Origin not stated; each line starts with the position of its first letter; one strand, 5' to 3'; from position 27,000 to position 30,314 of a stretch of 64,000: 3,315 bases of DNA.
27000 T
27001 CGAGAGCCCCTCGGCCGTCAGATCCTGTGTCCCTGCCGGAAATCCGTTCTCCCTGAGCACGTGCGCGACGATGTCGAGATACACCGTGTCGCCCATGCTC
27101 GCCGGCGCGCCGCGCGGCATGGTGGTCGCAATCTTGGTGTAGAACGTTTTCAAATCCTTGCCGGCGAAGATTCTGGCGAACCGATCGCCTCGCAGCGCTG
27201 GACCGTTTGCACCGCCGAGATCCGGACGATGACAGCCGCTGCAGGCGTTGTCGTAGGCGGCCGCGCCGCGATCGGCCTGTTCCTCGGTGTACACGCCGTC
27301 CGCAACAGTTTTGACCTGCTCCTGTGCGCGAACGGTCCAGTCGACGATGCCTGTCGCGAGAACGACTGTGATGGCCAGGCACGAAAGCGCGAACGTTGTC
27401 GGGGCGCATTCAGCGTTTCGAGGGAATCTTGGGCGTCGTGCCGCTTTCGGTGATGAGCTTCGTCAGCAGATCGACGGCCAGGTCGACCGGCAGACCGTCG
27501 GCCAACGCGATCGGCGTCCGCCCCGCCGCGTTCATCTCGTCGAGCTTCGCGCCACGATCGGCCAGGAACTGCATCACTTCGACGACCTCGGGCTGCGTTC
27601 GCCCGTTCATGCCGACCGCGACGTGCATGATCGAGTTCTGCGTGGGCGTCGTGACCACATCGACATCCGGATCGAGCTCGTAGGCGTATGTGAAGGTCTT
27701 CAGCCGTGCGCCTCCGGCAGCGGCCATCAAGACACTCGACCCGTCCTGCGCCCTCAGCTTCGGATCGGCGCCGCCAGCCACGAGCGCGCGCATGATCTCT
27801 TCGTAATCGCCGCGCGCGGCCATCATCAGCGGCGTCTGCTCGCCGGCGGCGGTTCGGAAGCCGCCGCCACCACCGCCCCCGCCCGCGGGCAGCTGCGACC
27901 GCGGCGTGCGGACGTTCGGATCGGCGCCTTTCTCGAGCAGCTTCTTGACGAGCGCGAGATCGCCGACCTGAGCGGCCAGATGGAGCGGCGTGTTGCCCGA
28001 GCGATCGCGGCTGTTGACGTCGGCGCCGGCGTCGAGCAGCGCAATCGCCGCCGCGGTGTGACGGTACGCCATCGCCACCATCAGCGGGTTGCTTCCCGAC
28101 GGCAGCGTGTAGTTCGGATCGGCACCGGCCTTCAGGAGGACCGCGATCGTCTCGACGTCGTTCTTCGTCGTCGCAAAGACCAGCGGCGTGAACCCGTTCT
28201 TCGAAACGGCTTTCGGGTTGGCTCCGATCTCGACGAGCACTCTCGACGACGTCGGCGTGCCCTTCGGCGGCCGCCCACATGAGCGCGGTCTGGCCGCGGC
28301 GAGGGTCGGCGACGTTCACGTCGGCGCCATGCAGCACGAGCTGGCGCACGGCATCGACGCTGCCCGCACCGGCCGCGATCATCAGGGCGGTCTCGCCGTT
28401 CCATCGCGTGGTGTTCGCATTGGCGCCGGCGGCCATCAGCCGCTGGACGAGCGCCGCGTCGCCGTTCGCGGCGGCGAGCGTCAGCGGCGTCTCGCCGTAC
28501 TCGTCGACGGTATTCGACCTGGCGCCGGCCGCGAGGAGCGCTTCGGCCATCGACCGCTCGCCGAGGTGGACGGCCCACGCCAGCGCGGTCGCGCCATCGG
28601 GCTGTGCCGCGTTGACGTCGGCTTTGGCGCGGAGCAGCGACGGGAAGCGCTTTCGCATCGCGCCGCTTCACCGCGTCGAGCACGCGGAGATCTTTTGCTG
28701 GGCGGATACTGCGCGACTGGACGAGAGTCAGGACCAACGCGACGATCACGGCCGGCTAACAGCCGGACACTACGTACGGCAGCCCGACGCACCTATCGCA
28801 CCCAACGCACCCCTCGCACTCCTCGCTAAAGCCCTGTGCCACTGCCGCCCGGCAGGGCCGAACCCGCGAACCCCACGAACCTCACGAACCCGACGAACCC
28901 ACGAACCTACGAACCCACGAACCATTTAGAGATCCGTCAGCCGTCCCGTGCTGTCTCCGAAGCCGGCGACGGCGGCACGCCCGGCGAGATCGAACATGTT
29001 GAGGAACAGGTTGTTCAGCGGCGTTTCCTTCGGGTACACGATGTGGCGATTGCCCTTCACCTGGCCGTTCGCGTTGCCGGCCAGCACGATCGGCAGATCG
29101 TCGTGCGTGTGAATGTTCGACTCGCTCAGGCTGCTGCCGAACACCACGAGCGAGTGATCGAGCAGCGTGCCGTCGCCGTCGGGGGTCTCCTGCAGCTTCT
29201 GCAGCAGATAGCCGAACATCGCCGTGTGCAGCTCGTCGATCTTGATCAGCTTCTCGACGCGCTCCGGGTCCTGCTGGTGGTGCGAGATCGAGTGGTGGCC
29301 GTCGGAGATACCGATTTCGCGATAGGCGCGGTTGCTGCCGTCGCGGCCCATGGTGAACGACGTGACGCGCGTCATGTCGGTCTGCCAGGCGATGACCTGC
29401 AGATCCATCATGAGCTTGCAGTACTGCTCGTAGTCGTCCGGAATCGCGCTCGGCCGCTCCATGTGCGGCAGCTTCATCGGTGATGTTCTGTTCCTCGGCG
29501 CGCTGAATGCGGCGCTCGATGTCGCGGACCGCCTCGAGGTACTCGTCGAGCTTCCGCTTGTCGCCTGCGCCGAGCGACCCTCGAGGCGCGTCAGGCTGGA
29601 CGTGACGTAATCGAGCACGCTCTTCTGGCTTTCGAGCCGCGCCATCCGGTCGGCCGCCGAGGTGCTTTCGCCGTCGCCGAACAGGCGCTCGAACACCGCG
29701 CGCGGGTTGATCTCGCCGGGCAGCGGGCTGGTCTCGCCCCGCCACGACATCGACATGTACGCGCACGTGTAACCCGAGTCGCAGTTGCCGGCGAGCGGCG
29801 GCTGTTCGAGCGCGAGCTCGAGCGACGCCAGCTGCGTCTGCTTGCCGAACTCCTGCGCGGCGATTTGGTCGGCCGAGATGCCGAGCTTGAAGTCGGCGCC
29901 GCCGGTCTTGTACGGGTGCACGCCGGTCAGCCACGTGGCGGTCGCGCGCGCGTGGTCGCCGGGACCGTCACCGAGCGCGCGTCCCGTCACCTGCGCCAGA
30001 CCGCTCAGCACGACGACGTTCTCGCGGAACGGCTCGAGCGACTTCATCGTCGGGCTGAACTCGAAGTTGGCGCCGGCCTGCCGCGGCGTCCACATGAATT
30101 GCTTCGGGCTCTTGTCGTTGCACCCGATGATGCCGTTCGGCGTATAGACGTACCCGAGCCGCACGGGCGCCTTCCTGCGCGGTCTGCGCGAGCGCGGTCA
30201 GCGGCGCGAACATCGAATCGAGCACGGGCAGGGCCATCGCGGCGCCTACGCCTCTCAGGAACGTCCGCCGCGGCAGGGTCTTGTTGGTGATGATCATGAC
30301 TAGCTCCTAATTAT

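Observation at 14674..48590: Intergenic hairpins whose arms are 7-8 nt microsatellites, with a different unit at each locus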

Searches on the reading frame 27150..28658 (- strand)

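Call 14: search_protein_families(library=pfam, proteins=[window:27150-28658:-])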
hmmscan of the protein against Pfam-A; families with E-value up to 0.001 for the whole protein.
window:27150-28658:- (502 aa): 5 families
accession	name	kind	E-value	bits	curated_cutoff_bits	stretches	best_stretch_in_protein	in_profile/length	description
PF12796.13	Ank_2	-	8.2e-27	94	27.3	2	59-139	1-77/90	Ankyrin repeats (3 copies)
PF00023.36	Ank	-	2.3e-20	72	21.1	1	87-118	1-32/33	Ankyrin repeat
PF13606.12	Ank_3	-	1.7e-17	61.9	22.3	1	87-116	1-30/30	Ankyrin repeat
PF13637.12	Ank_4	-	9.2e-16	58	22.7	2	95-139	4-47/50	Ankyrin repeats (many copies)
PF13857.12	Ank_5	-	1.6e-13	51.1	27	2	76-126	3-53/56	Ankyrin repeats (many copies)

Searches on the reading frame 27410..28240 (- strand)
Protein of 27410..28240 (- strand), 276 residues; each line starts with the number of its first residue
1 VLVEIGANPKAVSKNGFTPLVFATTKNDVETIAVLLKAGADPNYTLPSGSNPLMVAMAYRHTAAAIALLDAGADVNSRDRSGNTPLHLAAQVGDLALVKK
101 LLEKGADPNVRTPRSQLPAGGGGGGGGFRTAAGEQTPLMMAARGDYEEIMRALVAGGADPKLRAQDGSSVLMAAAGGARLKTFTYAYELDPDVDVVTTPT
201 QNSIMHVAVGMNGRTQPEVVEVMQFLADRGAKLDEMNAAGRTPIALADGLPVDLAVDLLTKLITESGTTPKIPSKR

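Call 15: search_protein_families(library=pfam, proteins=[window:27410-28240:-])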
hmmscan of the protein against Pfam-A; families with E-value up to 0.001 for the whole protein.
window:27410-28240:- (276 aa): 5 families
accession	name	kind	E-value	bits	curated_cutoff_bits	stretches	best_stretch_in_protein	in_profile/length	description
PF00023.36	Ank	-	2e-34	116.1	21.1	4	82-112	2-32/33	Ankyrin repeat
PF12796.13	Ank_2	-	1.2e-32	112.8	27.3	3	39-111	19-89/90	Ankyrin repeats (3 copies)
PF13857.12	Ank_5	-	2.8e-25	88.5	27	2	68-118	1-52/56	Ankyrin repeats (many copies)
PF13606.12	Ank_3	-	1.8e-23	80.2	22.3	1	82-110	2-30/30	Ankyrin repeat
PF13637.12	Ank_4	-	1.7e-22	79.4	22.7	1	54-102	2-50/50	Ankyrin repeats (many copies)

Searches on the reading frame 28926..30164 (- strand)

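Call 14: search_protein_families(library=pfam, proteins=[window:28926-30164:-])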
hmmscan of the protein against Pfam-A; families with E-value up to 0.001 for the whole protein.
window:28926-30164:- (412 aa): 1 family
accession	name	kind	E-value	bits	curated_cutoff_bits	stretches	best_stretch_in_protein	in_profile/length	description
PF07586.16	HXXSHH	-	8.2e-78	262.5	30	1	2-317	1-306/307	Protein of unknown function (DUF1552)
